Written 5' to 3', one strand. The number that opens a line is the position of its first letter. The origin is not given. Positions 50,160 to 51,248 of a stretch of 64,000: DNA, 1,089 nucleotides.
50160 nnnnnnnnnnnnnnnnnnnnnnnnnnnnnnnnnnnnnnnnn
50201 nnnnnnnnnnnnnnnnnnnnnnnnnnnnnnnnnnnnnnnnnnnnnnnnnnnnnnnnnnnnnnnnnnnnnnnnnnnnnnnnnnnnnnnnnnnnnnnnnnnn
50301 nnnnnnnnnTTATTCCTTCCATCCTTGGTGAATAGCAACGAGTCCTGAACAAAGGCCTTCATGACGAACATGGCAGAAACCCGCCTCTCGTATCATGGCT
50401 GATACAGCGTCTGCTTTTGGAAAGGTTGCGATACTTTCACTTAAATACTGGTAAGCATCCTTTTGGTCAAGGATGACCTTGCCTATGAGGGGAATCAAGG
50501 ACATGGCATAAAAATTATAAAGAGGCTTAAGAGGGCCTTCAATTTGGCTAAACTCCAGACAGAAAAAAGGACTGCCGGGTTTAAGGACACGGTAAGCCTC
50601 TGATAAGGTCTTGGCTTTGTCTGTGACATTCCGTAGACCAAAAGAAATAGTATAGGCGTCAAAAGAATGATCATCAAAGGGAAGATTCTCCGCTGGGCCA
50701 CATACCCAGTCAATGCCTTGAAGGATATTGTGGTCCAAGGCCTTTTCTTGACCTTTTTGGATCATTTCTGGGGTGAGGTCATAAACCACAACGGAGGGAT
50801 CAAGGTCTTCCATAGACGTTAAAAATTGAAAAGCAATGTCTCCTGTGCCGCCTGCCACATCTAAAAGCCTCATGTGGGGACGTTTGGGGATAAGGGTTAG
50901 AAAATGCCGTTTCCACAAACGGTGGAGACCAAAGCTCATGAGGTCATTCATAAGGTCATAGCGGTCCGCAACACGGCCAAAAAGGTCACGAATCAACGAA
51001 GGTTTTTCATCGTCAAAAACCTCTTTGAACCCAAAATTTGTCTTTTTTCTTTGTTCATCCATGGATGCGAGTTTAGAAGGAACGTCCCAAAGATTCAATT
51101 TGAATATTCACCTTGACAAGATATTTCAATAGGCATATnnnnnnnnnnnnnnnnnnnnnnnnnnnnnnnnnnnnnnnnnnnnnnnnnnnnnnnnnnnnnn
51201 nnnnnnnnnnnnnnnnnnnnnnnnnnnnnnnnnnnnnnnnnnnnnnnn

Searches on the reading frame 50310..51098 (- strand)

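Call 25: search_protein_families(library=pfam, proteins=[window:50310-51098:-], max_evalue=0.00001)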
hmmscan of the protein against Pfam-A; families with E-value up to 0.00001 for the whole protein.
window:50310-51098:- (262 aa): 6 families
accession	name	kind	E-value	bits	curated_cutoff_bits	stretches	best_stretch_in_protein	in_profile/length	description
PF01209.24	Ubie_methyltran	-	2.8e-75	253.1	20.1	1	32-261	8-233/233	ubiE/COQ5 methyltransferase family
PF08241.18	Methyltransf_11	-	1e-17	64.9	21.2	1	79-179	1-94/95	Methyltransferase domain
PF13649.12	Methyltransf_25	-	1.1e-17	65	27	1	79-175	2-96/97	Methyltransferase domain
PF13847.12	Methyltransf_31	-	4.7e-13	49.5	27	1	73-184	2-113/145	Methyltransferase domain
PF08242.18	Methyltransf_12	-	2.4e-09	38.2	30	1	79-176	1-96/98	Methyltransferase domain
PF13489.12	Methyltransf_23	-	1.4e-06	28.6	27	1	60-184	7-120/164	Methyltransferase domain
